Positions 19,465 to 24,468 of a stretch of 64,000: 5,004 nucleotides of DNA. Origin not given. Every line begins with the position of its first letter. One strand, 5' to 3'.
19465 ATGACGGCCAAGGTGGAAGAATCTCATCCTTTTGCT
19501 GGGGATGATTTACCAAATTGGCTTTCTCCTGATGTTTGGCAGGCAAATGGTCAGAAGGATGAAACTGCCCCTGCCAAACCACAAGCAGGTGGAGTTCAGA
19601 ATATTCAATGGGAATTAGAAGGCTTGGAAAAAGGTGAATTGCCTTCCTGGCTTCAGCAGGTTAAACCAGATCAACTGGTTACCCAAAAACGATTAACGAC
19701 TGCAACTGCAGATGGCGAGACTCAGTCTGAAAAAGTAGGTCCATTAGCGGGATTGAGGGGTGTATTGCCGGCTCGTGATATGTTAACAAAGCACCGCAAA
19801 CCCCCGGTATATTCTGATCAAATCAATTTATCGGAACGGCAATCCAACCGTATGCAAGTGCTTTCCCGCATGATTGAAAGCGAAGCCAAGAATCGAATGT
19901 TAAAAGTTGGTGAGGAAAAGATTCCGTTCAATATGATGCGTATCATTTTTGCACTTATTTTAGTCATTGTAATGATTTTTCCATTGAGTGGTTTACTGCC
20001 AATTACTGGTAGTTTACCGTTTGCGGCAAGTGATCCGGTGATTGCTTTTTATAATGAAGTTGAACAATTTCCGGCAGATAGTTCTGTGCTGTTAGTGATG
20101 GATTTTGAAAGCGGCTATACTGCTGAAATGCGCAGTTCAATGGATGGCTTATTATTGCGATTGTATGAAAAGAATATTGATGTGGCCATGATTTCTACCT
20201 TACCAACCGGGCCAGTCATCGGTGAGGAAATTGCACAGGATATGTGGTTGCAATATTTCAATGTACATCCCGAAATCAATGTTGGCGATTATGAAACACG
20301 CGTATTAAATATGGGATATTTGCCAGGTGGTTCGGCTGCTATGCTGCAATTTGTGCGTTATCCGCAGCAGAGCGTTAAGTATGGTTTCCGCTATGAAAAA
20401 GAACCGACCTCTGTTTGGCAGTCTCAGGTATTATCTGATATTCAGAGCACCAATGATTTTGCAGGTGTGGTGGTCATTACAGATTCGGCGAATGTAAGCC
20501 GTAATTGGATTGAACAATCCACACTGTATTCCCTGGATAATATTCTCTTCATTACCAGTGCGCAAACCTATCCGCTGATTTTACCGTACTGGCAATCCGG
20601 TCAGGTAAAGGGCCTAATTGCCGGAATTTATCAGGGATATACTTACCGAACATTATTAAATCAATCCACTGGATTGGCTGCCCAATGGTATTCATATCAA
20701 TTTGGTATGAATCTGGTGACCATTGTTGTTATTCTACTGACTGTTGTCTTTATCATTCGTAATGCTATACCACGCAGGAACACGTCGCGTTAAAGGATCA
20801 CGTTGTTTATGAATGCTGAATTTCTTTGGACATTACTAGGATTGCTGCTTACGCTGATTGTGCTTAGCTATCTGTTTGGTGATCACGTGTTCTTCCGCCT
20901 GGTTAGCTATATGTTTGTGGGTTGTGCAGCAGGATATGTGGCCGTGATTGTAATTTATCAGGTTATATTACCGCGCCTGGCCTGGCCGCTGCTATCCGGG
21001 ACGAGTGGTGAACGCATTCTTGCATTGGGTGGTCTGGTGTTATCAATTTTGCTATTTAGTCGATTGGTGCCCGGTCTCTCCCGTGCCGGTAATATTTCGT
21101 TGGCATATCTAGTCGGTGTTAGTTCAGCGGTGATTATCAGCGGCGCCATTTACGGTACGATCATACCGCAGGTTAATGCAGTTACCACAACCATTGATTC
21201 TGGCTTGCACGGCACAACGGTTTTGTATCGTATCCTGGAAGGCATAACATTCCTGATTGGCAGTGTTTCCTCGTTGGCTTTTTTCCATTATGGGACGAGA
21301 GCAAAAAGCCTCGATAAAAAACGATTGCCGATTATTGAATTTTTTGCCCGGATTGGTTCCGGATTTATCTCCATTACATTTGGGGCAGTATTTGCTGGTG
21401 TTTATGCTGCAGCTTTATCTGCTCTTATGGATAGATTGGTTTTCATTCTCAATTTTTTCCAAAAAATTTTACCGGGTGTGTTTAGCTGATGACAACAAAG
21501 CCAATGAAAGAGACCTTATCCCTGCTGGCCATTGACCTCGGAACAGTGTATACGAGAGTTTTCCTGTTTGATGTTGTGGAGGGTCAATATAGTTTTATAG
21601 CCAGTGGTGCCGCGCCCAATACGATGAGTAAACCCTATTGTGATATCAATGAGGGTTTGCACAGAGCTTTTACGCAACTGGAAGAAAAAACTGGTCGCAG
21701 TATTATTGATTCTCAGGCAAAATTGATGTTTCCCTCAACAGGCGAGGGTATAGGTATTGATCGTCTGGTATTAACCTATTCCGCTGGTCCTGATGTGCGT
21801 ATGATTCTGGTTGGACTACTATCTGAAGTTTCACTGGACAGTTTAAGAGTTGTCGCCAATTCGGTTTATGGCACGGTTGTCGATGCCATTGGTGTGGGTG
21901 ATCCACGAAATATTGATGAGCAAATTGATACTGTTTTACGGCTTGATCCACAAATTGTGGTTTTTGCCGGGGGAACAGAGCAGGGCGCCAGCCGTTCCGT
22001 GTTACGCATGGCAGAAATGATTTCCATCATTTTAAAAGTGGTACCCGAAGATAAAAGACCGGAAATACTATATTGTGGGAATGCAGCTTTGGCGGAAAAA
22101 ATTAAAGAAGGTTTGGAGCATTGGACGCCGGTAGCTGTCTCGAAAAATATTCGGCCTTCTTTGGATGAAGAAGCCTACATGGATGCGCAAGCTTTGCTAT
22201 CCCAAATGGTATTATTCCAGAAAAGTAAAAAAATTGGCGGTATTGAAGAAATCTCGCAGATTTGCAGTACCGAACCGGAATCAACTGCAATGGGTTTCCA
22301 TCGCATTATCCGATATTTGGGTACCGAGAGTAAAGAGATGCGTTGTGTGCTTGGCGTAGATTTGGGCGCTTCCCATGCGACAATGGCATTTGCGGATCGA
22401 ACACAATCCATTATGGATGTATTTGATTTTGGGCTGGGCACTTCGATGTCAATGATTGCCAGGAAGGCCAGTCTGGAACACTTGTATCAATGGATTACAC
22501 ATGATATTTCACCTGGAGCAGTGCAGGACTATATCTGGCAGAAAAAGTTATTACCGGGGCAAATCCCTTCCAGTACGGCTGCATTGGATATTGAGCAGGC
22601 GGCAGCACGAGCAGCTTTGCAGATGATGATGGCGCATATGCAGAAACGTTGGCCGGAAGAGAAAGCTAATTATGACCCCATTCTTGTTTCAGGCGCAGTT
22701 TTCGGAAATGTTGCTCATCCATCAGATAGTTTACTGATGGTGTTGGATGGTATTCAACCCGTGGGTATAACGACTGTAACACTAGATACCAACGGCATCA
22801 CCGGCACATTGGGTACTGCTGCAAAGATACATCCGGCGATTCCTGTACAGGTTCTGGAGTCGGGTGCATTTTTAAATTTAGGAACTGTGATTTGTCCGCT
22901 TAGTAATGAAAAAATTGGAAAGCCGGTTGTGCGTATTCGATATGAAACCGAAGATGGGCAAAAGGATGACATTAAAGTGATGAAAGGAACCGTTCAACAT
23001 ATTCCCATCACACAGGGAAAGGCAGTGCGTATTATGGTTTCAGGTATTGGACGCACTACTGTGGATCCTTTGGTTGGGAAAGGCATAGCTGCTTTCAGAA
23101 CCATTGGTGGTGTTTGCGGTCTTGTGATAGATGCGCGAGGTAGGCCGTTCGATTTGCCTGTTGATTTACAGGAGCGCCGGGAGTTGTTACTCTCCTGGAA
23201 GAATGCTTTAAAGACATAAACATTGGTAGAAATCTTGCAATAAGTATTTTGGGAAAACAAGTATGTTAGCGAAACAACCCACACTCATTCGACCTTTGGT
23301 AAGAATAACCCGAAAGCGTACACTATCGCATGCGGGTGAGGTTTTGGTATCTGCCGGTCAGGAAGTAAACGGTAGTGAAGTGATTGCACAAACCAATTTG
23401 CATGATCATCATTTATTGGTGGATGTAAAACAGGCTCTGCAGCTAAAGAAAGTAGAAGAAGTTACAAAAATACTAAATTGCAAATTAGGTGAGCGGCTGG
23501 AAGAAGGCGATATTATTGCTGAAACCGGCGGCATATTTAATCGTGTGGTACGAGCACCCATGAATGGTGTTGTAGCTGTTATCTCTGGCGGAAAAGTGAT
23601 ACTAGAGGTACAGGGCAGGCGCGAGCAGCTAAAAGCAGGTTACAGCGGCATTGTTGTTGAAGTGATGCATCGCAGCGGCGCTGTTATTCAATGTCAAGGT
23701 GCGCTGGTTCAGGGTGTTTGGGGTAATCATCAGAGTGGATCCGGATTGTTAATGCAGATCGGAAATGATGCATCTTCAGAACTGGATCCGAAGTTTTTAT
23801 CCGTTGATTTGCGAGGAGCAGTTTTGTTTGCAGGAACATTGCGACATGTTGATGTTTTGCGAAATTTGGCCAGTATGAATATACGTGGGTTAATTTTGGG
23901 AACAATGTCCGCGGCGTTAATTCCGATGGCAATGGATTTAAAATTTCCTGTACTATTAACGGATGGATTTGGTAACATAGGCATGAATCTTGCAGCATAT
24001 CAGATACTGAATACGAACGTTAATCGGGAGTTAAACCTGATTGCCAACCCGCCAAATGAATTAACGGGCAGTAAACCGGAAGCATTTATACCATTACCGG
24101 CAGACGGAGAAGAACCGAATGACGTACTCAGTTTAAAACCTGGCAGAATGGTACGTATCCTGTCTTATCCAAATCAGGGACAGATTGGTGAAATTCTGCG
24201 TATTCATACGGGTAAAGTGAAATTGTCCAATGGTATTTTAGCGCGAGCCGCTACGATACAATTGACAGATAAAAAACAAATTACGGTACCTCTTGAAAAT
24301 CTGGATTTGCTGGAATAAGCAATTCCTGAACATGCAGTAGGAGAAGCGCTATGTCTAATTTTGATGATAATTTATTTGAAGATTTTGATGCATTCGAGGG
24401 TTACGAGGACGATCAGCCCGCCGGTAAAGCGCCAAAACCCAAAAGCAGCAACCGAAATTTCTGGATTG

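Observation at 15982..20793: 1603-aa hyper-acidic Zn-ribbon protein carrying about 20-25 PxW[LM] motifs and a C-terminal TM-domain-TM module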

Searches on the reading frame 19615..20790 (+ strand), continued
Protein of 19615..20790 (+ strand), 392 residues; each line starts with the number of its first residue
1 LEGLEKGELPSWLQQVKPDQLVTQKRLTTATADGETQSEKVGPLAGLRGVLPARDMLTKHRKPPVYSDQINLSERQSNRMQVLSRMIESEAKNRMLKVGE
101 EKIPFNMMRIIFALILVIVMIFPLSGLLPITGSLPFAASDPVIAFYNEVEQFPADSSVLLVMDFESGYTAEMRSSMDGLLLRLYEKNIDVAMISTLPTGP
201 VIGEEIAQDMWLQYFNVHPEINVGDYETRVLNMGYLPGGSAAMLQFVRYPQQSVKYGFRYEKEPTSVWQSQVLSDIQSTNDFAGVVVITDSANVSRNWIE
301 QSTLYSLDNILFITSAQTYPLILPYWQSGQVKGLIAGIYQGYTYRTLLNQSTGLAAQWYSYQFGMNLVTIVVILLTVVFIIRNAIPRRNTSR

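Call 55: search_protein_families(library=pfam, proteins=[L083:9388-9996:+, L083:10813-11442:+, L083:8600-9388:+], max_evalue=5)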
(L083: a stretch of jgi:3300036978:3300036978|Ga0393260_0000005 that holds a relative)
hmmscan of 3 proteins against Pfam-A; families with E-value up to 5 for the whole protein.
L083:9388-9996:+ (203 aa): 4 families
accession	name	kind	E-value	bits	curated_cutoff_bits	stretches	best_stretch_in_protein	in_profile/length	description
PF01757.29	Acyl_transf_3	-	0.00029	20.4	31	1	5-153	153-281/326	Acyltransferase domain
PF16927.11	HisKA_7TM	-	0.057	13.7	28.6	2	63-146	20-102/224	N-terminal 7TM region of histidine kinase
PF00060.32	Lig_chan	-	2.3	8.5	30.8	1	77-133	8-64/146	Ligand-gated ion channel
PF12911.12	OppC_N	-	2.5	8.5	23.9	0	73-107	20-53/53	N-terminal TM domain of oligopeptide transport permease C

L083:10813-11442:+ (210 aa): 0 families

L083:8600-9388:+ (263 aa): 2 families
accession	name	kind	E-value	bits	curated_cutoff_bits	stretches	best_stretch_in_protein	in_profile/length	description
PF20539.3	DUF6754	-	1.4e-82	277.1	27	1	10-256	5-251/257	Domain of unknown function (DUF6754)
PF15168.11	TRIQK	-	1.3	9.4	27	1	227-260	43-76/79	Triple QxxK/R motif-containing protein family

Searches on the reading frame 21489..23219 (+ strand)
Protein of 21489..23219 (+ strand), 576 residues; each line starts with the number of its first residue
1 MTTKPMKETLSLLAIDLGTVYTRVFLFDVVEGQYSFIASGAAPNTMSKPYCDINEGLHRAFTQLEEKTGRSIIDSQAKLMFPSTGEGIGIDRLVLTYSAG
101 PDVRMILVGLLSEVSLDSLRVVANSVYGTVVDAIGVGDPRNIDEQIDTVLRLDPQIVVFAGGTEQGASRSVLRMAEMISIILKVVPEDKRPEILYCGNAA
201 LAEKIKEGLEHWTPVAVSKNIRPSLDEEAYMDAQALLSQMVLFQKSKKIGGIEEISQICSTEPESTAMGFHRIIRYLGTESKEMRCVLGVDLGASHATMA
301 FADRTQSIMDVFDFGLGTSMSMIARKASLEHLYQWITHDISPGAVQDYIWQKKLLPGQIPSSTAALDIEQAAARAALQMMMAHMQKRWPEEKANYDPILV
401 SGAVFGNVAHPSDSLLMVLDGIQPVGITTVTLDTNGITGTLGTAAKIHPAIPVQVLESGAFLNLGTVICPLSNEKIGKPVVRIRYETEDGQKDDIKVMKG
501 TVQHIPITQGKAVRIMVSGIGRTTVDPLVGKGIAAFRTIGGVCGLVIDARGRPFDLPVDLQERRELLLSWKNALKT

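Call 5: search_protein_families(library=pfam, proteins=[window:21489-23219:+], max_evalue=0.01)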
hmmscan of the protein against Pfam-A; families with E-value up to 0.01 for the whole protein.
window:21489-23219:+ (576 aa): 1 family
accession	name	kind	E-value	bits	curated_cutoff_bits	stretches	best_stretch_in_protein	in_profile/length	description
PF13941.12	MutL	-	1.8e-50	172.5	27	1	13-457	2-447/450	MutL protein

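Call 10: search_protein_families(library=ncbifam, proteins=[window:21489-23219:+], max_evalue=0.1)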
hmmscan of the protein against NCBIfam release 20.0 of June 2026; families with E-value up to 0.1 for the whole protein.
window:21489-23219:+ (576 aa): 4 families
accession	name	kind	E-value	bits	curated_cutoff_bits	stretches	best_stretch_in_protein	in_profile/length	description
NF040745.1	accessory_GlmL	equivalog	9.9e-19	67.5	475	1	13-294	2-256/459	methylaspartate mutase accessory protein GlmL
NF040744.1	ornith_Or-4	equivalog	5.8e-14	51.5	600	1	12-262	3-228/448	GlmL-related ornithine degradation protein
TIGR01319.1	glmL_fam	subfamily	2.8e-10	39.7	204.05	1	94-307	64-267/456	GlmL family protein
NF001756.1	PRK00484.1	subfamily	0.053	12.2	468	1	80-106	453-479/488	lysine--tRNA ligase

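Call 37: search_solved_structures(query=window:21489-23216:+, max_evalue=1)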
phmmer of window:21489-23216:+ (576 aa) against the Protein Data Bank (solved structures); distinct sequences matched with E-value up to 1: 1.
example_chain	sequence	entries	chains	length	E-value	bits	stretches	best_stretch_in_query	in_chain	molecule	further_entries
36lw_A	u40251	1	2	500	0.66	11.6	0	80-107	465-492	Lysine--tRNA ligase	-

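Call 51: search_solved_structures(query=A5, max_evalue=1)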
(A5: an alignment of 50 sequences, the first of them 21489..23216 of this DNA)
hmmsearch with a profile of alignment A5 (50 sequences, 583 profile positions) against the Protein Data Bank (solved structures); distinct sequences matched with E-value up to 1: 2.
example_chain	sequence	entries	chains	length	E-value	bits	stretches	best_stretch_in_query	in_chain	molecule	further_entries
5x3d_A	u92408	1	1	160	0.13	14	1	95-168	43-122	Phosphoenolpyruvate phosphomutase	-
6q32_A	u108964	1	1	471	0.33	12.7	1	126-176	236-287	Molybdopterin biosynthesis protein CNX1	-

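Call 76: search_protein_families(library=pfam, alignment_id=A5, max_evalue=0.1)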
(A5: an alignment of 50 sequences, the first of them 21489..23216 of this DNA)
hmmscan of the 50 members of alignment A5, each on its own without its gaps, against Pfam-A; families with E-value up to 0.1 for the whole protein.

A. member 1, window:21489-23216:+ (576 aa): 3 families
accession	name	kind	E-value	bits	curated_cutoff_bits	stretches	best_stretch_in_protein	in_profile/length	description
PF13941.12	MutL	-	1.8e-50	172.5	27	1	13-457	2-447/450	MutL protein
PF18051.6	RPN1_C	-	0.085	13.4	26.1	0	211-245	16-50/54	26S proteasome non-ATPase regulatory subunit RPN1 C-terminal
PF05893.19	LuxC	-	0.092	12.1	21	0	292-341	176-225/401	Acyl-CoA reductase (LuxC)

B. families by the number of members that match (of 50 scanned): 15 families
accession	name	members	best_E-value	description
PF13941.12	MutL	50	3.3e-73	MutL protein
PF10686.14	YAcAr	11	0.00049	YspA, cpYpsA-related SLOG family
PF13472.12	Lipase_GDSL_2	2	0.0089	GDSL-like Lipase/Acylhydrolase family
PF03808.19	Glyco_tran_WecG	2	0.02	Glycosyl transferase WecG/TagA/CpsF family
PF14450.12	FtsA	1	0.0018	Cell division protein FtsA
PF00157.23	Pou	1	0.003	Pou domain - N-terminal to homeobox domain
PF01869.26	BcrAD_BadFG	1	0.011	BadF/BadG/BcrA/BcrD ATPase family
PF00986.26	DNA_gyraseB_C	1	0.012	DNA gyrase B subunit, carboxyl terminus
PF00370.27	FGGY_N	1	0.021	FGGY family of carbohydrate kinases, N-terminal domain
PF01313.24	Bac_export_3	1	0.021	Bacterial export proteins, family 3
PF05378.19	Hydant_A_N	1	0.039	Hydantoinase/oxoprolinase N-terminal region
PF18051.6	RPN1_C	1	0.085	26S proteasome non-ATPase regulatory subunit RPN1 C-terminal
PF05893.19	LuxC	1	0.092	Acyl-CoA reductase (LuxC)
PF17854.6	FtsK_alpha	1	0.097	FtsK alpha domain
PF13649.12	Methyltransf_25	1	0.098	Methyltransferase domain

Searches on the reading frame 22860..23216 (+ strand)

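Call 55: search_protein_families(library=pfam, proteins=[window:22860-23216:+], max_evalue=5)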
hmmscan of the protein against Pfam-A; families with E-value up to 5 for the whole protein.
window:22860-23216:+ (119 aa): 1 family
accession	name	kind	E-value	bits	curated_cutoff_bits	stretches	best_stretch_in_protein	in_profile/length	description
PF25207.1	DUF7837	-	0.13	12.8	27.8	1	12-35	8-31/47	Domain of unknown function (DUF7837)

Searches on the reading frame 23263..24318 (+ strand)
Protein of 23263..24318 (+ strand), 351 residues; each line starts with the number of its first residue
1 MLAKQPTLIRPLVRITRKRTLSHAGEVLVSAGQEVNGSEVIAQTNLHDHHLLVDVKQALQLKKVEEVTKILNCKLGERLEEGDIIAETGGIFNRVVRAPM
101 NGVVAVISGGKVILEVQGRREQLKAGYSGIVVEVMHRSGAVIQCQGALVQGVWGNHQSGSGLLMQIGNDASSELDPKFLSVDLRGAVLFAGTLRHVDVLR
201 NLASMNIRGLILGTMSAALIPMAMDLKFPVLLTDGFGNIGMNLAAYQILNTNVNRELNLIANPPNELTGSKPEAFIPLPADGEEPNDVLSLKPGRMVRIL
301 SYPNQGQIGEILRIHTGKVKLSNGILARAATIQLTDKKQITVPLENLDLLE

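Call 5: search_protein_families(library=pfam, proteins=[window:23263-24318:+], max_evalue=0.01)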
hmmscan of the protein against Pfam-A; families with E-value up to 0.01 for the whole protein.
window:23263-24318:+ (351 aa): 3 families
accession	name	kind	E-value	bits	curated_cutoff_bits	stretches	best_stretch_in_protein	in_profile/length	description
PF09891.15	DUF2118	-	0.00047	20.6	20.5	1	35-108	57-132/149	Uncharacterized protein conserved in archaea (DUF2118)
PF13375.12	RnfC_N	-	0.0064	16.9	25.6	0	74-108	47-81/101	RnfC Barrel sandwich hybrid domain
PF00467.35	KOW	-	0.0094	16.2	22.3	0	293-319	1-27/32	KOW motif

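Call 10: search_protein_families(library=ncbifam, proteins=[window:23263-24318:+], max_evalue=0.1)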
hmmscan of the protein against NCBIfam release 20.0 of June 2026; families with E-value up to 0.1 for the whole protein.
window:23263-24318:+ (351 aa): 1 family
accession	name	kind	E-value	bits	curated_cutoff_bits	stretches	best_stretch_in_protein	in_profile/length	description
TIGR01242.2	TIGR01242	subfamily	0.054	12.5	500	1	290-325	270-307/362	proteasome-activating nucleotidase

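Call 38: search_solved_structures(query=window:23263-24315:+, max_evalue=10)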
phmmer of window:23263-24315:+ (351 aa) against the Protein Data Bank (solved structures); distinct sequences matched with E-value up to 10: 20.
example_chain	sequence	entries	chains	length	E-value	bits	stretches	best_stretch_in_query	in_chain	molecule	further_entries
5vft_C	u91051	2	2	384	0.094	15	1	287-329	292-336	26S proteasome regulatory subunit 8 | 26S protease regulatory subunit 8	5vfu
5vhf_C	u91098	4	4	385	0.095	15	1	287-329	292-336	26S proteasome regulatory subunit 8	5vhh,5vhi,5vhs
5vfs_C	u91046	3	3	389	0.096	15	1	287-329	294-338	26S proteasome regulatory subunit 8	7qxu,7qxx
5vfp_C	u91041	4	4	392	0.099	15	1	287-329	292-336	26S proteasome regulatory subunit 8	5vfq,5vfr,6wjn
7qy7_C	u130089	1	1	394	0.099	15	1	287-329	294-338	PSMC5 isoform 15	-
12bm_C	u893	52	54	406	0.1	14.9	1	287-329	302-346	26S protease regulatory subunit 8 | 26S proteasome regulatory subunit 8 | RPT6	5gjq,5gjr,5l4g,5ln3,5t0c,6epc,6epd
22mm_C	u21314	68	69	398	0.1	14.9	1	287-329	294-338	26S proteasome regulatory subunit 8 | 26S protease regulatory subunit 8 | Isoform 2 of 26S proteasome regulatory subunit 8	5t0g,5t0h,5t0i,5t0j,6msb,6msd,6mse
1nkw_S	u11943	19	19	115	0.15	14.4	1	277-313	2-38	50S ribosomal protein L24 | ribosomal protein L24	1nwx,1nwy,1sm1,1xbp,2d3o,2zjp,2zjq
6ef2_J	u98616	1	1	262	0.25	13.6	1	287-330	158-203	26S proteasome regulatory subunit 8 homolog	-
6ef1_J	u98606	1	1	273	0.27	13.5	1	287-330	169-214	26S proteasome regulatory subunit 8 homolog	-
6ef0_J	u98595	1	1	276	0.27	13.5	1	287-330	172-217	26S proteasome regulatory subunit 8 homolog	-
4u67_R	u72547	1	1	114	0.28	13.4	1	277-313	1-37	50S ribosomal protein L24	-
4v49_BS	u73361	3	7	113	0.29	13.4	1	277-313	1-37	50S ribosomal protein L24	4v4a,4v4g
5i8l_A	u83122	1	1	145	0.31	13.3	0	146-173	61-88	Lysozyme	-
5m32_h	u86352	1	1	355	0.36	13.1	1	287-329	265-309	26S protease regulatory subunit 8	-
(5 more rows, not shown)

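Call 52: search_solved_structures(query=A6, max_evalue=10)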
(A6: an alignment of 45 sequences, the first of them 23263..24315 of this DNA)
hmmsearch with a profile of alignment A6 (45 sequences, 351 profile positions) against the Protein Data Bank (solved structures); distinct sequences matched with E-value up to 10: 15.
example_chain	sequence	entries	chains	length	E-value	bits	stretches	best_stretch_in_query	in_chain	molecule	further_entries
5i8l_A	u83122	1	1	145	1.6e-06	30.4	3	142-170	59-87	Lysozyme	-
8jch_W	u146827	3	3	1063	0.0071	18.5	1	268-321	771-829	Transcription elongation factor SPT5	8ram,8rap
8k5p_W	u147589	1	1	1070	0.0073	18.4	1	268-321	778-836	Transcription elongation factor SPT5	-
7nkx_Z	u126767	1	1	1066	0.0073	18.4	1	268-321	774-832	Transcription elongation factor SPT5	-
7nky_Z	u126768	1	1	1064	0.0075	18.4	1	268-321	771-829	Transcription elongation factor SPT5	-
4cvd_A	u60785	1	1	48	0.28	13.2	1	145-171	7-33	LYSOZYME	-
9eh1_Z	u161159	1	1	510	0.3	13.1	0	293-327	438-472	Transcription elongation factor SPT5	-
7qca_SE0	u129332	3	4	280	0.37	12.8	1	10-82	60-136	40S ribosomal protein S4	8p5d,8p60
1dcz_A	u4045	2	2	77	0.45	12.6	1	79-139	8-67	TRANSCARBOXYLASE 1.3S SUBUNIT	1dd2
1o78_A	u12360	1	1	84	0.56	12.2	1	78-139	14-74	BIOTIN CARBOXYL CARRIER PROTEIN OF METHYLMALONYL-COA CARBOXYL-TRANSFERASE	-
4ytl_A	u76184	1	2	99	0.68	12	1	289-335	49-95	Transcription elongation factor SPT5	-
1nz9_A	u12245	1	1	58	0.83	11.7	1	289-322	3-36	TRANSCRIPTION ANTITERMINATION PROTEIN NUSG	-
5gt1_A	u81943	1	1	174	0.91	11.5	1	20-66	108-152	Choline binding protein A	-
7qrw_A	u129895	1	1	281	1.3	11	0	136-187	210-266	Isoform 4 of Tripartite motif-containing protein 3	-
3va7_A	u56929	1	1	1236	1.7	10.7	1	100-144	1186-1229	KLLA0E08119p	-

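Call 77: search_protein_families(library=pfam, alignment_id=A6, max_evalue=0.1)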
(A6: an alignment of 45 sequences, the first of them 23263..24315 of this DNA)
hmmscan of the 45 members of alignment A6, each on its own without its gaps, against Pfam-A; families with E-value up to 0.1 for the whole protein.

A. member 1, window:23263-24315:+ (351 aa): 3 families
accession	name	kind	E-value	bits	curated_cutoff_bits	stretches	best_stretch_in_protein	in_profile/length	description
PF09891.15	DUF2118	-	0.00047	20.6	20.5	1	35-108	57-132/149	Uncharacterized protein conserved in archaea (DUF2118)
PF13375.12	RnfC_N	-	0.0064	16.9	25.6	0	74-108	47-81/101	RnfC Barrel sandwich hybrid domain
PF00467.35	KOW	-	0.0094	16.2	22.3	0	293-319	1-27/32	KOW motif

B. families by the number of members that match (of 45 scanned): 17 families
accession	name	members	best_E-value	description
PF13375.12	RnfC_N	20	3.9e-06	RnfC Barrel sandwich hybrid domain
PF00467.35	KOW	14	0.00027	KOW motif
PF00364.28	Biotin_lipoyl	12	3.4e-06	Biotin-requiring enzyme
PF13533.13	Biotin_lipoyl_2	9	8.5e-05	Biotin-lipoyl like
PF05896.17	NQRA_N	5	0.0072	NqrA N-terminal barrel-sandwich hybrid domain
PF09891.15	DUF2118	2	0.00047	Uncharacterized protein conserved in archaea (DUF2118)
PF01551.29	Peptidase_M23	2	0.0073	Peptidase family M23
PF23446.1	LysM1_NFP_LYK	2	0.033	NFP/LYK LysM1 domain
PF07432.18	Hc1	1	0.0014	Histone H1-like protein Hc1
PF21668.3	RPOC_hybrid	1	0.0015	DNA-directed RNA polymerase subunit beta', hybrid domain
PF20606.3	DUF6799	1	0.036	Domain of unknown function (DUF6799)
PF23319.1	CobW_C_DAAF9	1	0.041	DAAF9 CobW_C-like domain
PF08230.16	CW_7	1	0.041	CW_7 repeat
PF23290.1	KOW5_SPT5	1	0.057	Transcription elongation factor SPT5, fifth KOW domain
PF09339.16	HTH_IclR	1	0.085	IclR helix-turn-helix domain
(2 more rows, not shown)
